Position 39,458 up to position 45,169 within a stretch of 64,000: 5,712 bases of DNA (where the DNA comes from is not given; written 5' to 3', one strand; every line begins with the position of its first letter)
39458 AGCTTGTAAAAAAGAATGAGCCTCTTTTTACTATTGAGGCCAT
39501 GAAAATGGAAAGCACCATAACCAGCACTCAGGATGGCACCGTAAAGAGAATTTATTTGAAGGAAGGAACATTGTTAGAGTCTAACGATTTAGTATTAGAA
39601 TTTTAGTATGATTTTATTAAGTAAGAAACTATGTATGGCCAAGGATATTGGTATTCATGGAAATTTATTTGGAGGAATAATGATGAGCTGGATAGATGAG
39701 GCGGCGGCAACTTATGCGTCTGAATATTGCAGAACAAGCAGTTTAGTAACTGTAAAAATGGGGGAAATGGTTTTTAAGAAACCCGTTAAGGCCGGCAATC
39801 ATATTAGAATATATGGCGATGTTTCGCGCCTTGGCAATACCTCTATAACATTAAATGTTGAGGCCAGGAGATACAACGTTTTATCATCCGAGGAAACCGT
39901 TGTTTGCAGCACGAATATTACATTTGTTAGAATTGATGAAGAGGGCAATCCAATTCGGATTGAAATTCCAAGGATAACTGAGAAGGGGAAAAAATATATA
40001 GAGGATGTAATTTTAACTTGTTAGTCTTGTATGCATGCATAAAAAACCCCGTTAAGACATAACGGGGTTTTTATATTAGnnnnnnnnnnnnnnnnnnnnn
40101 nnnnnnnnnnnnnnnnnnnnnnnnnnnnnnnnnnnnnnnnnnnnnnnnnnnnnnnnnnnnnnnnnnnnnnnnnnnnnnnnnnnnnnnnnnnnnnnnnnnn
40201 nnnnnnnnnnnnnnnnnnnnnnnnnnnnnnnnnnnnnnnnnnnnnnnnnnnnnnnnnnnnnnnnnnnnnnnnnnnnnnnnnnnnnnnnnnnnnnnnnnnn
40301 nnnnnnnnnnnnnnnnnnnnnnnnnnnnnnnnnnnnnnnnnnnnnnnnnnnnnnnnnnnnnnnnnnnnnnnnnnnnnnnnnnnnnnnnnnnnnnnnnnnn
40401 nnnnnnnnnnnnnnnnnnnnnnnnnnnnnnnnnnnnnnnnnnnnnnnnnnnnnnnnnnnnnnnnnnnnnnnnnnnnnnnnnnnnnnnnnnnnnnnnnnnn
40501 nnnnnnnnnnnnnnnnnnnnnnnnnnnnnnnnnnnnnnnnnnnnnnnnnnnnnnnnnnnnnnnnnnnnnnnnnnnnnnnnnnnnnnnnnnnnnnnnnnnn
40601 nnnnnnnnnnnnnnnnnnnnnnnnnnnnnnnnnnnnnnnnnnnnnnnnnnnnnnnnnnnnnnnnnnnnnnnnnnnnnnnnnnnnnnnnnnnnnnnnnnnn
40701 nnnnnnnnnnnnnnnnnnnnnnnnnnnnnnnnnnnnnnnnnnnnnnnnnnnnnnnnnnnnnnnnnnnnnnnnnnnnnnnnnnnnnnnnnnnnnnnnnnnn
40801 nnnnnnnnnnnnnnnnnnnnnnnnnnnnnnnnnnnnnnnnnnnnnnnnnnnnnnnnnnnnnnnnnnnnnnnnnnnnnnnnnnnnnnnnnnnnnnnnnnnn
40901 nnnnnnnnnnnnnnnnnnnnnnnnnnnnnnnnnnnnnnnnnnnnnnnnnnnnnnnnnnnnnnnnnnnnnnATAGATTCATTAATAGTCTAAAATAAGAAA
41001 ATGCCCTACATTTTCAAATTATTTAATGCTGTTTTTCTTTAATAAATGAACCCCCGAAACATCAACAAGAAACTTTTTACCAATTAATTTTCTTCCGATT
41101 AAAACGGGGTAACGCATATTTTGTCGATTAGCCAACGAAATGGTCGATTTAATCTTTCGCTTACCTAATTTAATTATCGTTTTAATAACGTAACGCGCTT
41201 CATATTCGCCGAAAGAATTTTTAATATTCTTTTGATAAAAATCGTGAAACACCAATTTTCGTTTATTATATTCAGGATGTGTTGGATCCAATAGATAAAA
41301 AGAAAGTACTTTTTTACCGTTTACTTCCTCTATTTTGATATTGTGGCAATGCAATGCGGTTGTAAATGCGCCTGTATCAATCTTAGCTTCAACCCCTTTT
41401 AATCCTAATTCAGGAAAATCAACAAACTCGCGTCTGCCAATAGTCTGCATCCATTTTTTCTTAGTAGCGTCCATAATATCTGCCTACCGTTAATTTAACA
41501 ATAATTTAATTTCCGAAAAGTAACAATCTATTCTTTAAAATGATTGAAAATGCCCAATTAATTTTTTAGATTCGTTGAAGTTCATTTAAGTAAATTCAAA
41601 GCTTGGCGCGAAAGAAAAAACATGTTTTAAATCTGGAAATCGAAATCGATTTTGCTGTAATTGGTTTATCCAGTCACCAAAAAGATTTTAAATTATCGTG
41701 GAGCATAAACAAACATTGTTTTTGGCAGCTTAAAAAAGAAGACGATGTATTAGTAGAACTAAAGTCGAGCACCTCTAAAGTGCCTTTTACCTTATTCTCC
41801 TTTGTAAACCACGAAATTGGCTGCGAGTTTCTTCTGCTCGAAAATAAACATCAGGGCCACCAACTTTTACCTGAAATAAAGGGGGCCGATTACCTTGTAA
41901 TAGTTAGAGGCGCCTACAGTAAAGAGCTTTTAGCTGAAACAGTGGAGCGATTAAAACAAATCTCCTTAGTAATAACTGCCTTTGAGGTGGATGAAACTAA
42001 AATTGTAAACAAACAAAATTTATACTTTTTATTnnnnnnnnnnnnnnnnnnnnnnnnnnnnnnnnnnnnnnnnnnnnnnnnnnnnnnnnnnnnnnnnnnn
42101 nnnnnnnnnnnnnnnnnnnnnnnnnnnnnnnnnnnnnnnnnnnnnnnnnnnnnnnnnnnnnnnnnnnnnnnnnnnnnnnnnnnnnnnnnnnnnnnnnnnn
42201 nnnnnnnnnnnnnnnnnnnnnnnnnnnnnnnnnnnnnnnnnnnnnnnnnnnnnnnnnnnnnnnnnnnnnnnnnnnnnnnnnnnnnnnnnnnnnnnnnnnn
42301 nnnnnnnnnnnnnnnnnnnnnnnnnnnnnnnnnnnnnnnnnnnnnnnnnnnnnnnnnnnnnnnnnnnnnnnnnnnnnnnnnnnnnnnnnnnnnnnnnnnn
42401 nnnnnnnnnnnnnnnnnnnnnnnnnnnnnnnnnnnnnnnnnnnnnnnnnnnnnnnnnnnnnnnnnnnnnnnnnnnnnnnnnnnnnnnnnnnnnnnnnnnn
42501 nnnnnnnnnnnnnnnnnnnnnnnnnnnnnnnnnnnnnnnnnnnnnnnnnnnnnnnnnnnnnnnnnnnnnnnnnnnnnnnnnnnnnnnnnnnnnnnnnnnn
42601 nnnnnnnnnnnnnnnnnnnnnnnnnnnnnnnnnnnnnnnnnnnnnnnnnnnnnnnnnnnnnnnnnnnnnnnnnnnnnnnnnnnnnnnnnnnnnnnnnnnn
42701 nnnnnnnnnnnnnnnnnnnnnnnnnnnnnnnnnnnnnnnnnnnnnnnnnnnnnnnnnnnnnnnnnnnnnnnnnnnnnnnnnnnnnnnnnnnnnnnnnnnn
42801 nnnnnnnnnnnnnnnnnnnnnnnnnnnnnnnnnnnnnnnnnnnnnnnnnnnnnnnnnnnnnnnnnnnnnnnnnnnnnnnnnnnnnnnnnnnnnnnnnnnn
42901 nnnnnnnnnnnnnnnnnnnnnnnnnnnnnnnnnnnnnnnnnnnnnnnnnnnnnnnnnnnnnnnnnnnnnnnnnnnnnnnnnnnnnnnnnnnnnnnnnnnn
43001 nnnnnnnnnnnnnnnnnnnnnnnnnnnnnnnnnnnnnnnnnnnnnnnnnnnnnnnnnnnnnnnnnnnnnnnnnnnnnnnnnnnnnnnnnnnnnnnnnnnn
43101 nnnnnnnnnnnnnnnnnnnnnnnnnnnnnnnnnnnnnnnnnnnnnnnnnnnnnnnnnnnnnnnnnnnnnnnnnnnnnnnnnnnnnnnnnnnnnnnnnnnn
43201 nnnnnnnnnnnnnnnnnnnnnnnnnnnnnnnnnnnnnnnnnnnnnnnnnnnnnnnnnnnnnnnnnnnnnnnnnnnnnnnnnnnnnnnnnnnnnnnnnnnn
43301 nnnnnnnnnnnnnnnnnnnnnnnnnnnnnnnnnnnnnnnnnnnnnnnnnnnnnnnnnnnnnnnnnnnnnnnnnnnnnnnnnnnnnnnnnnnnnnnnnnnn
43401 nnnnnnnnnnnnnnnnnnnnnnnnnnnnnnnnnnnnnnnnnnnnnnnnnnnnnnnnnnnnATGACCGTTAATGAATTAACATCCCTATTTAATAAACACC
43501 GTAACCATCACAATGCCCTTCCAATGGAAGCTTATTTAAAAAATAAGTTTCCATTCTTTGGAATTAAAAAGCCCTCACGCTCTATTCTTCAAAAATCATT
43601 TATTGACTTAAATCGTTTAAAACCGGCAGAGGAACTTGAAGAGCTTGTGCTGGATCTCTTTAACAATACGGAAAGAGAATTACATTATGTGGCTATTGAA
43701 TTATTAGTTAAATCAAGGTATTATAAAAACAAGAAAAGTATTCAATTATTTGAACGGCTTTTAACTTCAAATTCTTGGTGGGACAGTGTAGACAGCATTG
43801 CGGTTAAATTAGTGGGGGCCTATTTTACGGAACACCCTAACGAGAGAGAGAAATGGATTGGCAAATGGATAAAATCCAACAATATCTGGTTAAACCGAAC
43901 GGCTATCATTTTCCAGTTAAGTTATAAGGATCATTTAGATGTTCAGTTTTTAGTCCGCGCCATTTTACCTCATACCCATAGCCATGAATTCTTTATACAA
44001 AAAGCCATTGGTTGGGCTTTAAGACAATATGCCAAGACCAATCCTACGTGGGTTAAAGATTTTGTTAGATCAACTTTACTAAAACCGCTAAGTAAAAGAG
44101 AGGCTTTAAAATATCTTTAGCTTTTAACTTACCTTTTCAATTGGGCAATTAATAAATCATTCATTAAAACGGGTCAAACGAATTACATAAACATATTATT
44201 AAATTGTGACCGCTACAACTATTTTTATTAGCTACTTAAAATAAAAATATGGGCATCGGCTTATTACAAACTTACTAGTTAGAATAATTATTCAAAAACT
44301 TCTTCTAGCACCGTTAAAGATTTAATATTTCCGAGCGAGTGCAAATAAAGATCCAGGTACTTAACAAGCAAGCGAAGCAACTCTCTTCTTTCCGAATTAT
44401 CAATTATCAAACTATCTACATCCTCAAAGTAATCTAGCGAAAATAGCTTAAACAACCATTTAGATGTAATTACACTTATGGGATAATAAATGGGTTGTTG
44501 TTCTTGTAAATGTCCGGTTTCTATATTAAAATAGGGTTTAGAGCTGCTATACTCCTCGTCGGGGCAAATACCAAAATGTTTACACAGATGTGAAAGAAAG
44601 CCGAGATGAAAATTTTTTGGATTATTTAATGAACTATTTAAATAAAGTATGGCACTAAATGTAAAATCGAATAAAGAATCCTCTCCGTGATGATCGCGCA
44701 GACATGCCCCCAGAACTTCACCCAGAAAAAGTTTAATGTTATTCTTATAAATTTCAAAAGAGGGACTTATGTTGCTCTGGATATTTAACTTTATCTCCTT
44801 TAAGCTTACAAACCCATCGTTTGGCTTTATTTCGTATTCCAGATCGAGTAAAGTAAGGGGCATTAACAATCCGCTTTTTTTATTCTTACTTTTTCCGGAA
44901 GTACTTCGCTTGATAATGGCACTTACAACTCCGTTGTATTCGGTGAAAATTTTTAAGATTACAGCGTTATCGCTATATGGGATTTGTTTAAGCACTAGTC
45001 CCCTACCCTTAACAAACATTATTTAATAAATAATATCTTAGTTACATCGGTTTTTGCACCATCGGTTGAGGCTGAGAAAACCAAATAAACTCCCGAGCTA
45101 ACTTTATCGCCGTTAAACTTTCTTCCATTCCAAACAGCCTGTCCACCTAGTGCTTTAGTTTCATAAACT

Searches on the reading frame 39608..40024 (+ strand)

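Call 22: search_protein_families(library=pfam, proteins=[window:39608-40024:+], max_evalue=0.00001)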
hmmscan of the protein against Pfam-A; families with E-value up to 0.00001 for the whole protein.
window:39608-40024:+ (138 aa): 1 family
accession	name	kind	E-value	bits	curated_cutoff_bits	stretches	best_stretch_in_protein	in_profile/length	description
PF03061.28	4HBT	-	5.3e-16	59.1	20.6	1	17-88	1-72/79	Thioesterase superfamily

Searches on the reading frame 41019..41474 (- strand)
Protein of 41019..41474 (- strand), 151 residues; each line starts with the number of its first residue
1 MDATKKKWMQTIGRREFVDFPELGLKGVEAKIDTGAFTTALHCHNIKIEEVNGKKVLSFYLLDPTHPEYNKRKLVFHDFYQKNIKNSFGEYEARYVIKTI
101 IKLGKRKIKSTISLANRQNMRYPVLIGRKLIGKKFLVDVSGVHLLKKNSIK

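Call 22: search_protein_families(library=pfam, proteins=[window:41019-41474:-], max_evalue=0.00001)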
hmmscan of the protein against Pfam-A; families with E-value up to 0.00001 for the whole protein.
window:41019-41474:- (151 aa): 1 family
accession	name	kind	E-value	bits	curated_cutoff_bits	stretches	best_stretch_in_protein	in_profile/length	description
PF05618.17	Zn_protease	-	5.4e-24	85.1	27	1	12-141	2-131/138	Putative ATP-dependent zinc protease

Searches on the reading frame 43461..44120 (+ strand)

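Call 22: search_protein_families(library=pfam, proteins=[window:43461-44120:+], max_evalue=0.00001)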
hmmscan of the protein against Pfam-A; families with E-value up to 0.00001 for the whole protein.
window:43461-44120:+ (219 aa): 1 family
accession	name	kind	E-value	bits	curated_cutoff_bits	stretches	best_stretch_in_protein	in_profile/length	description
PF08713.17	DNA_alkylation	-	4.3e-58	196.9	21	1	9-219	4-213/213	DNA alkylation repair enzyme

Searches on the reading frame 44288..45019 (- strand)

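Call 19: search_protein_families(library=pfam, proteins=[window:44288-45019:-])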
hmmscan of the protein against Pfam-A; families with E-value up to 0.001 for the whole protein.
window:44288-45019:- (243 aa): 2 families
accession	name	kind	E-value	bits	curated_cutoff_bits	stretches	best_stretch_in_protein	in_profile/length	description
PF11967.14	RecO_N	-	1.5e-13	51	27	1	1-78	1-76/80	Recombination protein O N terminal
PF02565.21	RecO_C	-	1.4e-08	35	22.1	1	97-156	11-69/157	Recombination protein O C terminal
